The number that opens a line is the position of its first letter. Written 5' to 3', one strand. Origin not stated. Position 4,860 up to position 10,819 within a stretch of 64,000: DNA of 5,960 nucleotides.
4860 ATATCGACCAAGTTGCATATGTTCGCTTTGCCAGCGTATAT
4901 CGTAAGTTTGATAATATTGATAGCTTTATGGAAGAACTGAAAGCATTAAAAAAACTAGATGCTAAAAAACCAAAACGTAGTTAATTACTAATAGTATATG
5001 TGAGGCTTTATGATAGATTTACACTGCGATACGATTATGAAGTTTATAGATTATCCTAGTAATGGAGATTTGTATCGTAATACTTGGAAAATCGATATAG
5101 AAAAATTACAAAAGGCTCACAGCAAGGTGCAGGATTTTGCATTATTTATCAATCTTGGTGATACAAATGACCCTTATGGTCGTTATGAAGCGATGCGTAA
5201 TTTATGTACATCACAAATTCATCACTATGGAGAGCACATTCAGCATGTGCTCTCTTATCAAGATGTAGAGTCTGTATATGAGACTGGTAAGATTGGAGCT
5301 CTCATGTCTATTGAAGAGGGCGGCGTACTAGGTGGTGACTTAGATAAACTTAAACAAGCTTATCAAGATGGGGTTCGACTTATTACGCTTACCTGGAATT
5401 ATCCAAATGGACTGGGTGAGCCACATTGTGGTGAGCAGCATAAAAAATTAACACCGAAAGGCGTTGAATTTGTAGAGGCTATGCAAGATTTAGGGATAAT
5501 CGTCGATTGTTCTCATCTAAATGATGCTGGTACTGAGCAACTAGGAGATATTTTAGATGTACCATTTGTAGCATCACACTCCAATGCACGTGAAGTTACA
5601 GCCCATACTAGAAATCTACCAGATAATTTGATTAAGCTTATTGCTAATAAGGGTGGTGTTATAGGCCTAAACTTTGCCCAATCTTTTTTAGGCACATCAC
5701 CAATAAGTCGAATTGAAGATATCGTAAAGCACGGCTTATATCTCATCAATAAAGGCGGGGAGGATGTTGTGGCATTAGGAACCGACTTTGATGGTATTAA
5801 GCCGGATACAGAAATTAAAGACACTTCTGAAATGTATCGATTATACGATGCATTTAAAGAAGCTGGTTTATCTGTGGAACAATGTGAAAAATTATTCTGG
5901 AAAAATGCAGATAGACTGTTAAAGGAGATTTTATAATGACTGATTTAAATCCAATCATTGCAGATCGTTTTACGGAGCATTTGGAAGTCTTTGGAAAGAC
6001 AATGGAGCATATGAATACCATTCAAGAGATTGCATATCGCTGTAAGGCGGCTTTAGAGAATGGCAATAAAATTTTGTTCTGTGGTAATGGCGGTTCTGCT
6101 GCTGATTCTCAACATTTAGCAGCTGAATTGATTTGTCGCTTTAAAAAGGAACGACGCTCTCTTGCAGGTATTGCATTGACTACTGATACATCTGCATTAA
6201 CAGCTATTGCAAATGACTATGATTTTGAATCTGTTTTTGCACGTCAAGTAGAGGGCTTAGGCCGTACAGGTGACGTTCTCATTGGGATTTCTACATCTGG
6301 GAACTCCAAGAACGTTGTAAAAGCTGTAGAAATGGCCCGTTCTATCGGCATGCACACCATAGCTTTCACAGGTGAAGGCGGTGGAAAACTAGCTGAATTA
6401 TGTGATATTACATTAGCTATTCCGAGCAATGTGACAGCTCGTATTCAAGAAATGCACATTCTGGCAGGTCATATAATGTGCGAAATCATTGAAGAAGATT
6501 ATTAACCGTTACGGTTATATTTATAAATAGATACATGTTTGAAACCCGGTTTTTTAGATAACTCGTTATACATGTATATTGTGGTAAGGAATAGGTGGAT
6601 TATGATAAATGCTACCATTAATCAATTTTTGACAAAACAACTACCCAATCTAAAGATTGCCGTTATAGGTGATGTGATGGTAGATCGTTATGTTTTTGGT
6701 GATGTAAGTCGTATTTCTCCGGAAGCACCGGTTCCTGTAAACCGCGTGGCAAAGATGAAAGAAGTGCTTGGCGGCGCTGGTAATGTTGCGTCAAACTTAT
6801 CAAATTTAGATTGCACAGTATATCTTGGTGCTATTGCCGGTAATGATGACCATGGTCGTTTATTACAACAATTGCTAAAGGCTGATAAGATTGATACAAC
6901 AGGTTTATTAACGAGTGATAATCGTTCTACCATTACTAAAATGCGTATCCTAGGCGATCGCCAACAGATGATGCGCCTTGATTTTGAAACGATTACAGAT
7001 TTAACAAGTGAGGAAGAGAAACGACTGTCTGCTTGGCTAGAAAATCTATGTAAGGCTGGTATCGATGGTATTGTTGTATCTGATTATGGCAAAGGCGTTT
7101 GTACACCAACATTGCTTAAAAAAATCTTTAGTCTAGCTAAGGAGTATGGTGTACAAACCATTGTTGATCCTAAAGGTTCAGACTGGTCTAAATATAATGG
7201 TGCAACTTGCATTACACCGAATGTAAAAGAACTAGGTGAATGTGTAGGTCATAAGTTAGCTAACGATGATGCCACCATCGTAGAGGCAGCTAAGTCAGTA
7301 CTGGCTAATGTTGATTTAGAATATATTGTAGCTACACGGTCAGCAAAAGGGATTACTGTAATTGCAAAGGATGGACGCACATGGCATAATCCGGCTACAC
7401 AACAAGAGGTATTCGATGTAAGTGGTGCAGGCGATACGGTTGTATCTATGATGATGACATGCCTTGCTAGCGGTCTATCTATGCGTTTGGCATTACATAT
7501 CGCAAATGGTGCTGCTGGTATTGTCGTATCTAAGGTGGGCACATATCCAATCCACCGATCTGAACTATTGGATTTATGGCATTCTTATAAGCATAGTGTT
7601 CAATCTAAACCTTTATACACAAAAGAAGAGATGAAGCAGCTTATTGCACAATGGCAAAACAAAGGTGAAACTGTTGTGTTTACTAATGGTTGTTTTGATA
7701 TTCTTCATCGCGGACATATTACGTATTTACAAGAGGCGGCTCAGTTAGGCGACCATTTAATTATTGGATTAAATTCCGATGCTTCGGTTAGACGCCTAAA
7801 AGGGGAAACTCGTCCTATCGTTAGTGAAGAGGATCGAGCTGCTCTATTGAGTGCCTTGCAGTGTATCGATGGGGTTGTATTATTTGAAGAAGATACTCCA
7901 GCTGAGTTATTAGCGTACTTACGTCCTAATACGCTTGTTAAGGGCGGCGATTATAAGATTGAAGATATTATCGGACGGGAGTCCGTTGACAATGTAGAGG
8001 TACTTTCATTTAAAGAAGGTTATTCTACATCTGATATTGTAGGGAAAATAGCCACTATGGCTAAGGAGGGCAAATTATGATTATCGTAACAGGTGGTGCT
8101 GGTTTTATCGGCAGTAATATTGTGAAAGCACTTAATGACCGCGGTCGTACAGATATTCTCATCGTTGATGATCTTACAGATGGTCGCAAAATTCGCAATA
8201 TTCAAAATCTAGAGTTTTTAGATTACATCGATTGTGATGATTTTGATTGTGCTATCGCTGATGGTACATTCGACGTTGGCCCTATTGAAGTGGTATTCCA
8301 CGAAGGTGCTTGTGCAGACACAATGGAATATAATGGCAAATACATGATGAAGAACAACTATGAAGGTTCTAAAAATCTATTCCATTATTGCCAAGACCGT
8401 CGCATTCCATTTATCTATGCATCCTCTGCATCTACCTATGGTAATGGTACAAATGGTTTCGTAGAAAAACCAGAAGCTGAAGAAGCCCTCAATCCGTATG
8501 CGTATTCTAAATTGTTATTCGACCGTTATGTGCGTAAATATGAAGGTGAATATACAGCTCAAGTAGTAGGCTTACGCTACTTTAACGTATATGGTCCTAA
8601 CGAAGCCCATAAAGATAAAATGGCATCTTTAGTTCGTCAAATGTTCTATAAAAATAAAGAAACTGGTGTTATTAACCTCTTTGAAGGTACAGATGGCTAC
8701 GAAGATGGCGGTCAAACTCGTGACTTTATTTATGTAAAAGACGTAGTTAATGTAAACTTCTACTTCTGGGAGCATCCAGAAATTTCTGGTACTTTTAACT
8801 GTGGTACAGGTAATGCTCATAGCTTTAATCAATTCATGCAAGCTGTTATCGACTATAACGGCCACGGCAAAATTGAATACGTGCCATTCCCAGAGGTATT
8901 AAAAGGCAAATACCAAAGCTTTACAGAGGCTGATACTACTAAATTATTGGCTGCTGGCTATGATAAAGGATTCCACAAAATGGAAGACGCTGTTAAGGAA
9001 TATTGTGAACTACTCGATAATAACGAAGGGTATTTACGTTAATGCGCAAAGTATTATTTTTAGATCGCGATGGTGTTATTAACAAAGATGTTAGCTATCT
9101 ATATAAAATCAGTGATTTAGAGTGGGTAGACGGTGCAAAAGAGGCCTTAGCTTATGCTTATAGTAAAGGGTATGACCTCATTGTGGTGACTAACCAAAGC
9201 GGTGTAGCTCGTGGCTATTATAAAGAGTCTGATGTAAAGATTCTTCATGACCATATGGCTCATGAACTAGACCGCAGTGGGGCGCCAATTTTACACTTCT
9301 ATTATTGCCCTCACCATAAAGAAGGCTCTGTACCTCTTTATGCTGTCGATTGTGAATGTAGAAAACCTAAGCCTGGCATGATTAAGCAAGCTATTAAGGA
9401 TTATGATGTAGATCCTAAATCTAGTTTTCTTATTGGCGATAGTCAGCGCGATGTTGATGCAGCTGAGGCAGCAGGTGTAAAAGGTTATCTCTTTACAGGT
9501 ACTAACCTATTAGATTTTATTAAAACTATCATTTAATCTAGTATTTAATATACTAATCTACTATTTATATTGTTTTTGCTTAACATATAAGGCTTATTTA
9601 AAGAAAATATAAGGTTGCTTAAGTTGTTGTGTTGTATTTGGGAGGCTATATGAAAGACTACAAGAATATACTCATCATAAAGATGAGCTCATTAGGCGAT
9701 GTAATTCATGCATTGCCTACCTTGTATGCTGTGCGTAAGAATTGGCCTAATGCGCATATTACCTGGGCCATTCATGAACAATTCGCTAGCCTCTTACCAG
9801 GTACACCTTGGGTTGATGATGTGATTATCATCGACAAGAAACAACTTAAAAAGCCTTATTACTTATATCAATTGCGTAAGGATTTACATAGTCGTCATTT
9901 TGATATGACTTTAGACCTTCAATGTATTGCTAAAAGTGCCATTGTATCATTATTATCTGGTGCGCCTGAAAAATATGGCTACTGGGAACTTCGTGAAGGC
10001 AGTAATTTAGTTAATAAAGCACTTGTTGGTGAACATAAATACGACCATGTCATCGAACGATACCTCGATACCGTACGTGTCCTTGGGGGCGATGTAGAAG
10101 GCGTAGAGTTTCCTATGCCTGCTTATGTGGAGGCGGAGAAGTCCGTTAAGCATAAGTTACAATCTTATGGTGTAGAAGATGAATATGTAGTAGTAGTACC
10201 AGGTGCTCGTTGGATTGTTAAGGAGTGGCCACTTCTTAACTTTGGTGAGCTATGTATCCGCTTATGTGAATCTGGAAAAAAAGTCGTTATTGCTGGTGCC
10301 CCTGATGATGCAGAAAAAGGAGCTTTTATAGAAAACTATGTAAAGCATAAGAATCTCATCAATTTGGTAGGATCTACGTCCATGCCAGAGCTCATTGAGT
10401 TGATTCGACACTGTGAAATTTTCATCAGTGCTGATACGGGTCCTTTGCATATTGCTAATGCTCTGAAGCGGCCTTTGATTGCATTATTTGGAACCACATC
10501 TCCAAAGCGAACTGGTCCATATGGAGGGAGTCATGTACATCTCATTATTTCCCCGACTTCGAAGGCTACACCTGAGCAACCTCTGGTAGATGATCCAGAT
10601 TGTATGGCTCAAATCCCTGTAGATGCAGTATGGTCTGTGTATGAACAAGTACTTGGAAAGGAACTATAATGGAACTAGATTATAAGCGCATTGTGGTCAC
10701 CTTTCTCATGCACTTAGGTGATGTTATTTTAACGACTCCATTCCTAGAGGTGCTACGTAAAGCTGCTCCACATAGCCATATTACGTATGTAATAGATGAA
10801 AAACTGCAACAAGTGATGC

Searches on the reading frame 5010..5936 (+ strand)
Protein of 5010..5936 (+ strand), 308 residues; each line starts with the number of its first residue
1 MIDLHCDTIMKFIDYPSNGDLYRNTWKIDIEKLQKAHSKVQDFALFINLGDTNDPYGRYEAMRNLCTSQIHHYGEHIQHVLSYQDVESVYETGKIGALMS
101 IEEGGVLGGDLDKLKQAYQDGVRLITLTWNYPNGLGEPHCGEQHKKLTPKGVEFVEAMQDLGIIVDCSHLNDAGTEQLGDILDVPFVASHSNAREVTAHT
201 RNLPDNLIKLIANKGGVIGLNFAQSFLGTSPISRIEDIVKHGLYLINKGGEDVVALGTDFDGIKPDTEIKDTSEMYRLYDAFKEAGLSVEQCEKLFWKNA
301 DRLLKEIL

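Call 50: search_protein_families(library=pfam, proteins=[window:5010-5936:+], max_evalue=1e-8)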
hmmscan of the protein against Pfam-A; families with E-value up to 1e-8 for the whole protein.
window:5010-5936:+ (308 aa): 1 family
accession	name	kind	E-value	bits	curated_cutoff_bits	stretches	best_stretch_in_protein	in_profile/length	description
PF01244.27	Peptidase_M19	-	1e-75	255.3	26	1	1-306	8-319/319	Membrane dipeptidase (Peptidase family M19)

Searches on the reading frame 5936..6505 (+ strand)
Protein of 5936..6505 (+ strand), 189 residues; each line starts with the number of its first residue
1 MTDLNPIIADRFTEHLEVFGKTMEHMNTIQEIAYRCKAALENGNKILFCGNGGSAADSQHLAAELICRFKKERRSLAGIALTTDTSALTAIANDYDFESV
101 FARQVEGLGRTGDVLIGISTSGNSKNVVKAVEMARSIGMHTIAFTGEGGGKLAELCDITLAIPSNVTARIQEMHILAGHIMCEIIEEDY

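Call 50: search_protein_families(library=pfam, proteins=[window:5936-6505:+], max_evalue=1e-8)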
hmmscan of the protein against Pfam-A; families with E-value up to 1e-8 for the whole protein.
window:5936-6505:+ (189 aa): 2 families
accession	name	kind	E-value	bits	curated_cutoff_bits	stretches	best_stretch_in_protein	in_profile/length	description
PF13580.11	SIS_2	-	1.3e-28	100.2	27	1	24-146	16-138/138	SIS domain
PF01380.27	SIS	-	3e-12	46.9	25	1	110-168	52-110/131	SIS domain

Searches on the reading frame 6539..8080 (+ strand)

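Call 50: search_protein_families(library=pfam, proteins=[window:6539-8080:+], max_evalue=1e-8)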
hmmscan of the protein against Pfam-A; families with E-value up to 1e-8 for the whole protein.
window:6539-8080:+ (513 aa): 2 families
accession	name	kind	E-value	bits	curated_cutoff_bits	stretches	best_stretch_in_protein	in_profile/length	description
PF00294.29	PfkB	-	9.8e-40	137.2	25.8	1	39-336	3-296/302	pfkB family carbohydrate kinase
PF01467.32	CTP_transf_like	-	5.5e-19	69.1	21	1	381-500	1-130/133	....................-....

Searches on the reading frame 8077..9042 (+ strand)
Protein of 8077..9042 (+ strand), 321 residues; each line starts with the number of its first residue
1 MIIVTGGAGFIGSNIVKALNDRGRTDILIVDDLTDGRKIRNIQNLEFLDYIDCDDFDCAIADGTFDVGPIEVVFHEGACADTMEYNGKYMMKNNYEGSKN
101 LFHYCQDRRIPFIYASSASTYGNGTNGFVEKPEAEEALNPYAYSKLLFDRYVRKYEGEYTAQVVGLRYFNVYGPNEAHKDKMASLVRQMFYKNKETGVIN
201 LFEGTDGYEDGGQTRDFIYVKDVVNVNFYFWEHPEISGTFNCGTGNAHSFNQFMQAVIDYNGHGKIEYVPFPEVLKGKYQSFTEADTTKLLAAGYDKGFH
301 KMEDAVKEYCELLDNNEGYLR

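Call 50: search_protein_families(library=pfam, proteins=[window:8077-9042:+], max_evalue=1e-8)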
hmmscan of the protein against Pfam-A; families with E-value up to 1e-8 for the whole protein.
window:8077-9042:+ (321 aa): 3 families
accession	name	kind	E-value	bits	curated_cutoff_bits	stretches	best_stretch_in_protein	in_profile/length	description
PF01370.27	Epimerase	-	8.4e-46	156.8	20.9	1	2-243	1-240/240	NAD dependent epimerase/dehydratase family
PF16363.11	GDP_Man_Dehyd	-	2.1e-23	83.8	27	1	3-259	1-264/332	GDP-mannose 4,6 dehydratase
PF01073.25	3Beta_HSD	-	7.1e-16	58.5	22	1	3-188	1-198/280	3-beta hydroxysteroid dehydrogenase/isomerase family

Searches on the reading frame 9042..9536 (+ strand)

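Call 50: search_protein_families(library=pfam, proteins=[window:9042-9536:+], max_evalue=1e-8)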
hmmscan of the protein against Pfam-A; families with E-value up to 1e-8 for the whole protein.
window:9042-9536:+ (164 aa): 4 families
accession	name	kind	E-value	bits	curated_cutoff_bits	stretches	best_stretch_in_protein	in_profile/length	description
PF13419.12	HAD_2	-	6.3e-12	46.4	23.8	0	102-147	129-174/178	Haloacid dehalogenase-like hydrolase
PF13242.12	Hydrolase_like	-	8.1e-12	45.3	22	1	106-151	2-48/75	HAD-hyrolase-like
PF08645.17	PNK3P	-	2.8e-09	37.4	22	1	22-134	23-126/161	Polynucleotide kinase 3 phosphatase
PF00702.32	Hydrolase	-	8.2e-09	36.6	26.4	0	27-145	98-191/191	haloacid dehalogenase-like hydrolase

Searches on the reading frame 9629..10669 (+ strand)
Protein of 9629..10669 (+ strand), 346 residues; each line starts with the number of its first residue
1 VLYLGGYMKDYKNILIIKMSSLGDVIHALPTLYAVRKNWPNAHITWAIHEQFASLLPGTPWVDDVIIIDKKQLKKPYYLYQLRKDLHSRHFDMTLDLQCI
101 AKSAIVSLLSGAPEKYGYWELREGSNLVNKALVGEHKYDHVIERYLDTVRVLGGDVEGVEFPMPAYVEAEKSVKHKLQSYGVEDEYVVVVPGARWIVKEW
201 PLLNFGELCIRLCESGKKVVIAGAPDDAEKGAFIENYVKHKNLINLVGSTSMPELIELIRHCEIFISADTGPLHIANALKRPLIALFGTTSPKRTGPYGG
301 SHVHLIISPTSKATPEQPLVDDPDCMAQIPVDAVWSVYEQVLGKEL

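Call 50: search_protein_families(library=pfam, proteins=[window:9629-10669:+], max_evalue=1e-8)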
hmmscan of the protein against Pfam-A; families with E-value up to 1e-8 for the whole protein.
window:9629-10669:+ (346 aa): 1 family
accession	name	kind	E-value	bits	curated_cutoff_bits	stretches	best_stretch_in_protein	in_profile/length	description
PF01075.23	Glyco_transf_9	-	2.1e-45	155.4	22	1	80-307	2-229/247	Glycosyltransferase family 9 (heptosyltransferase)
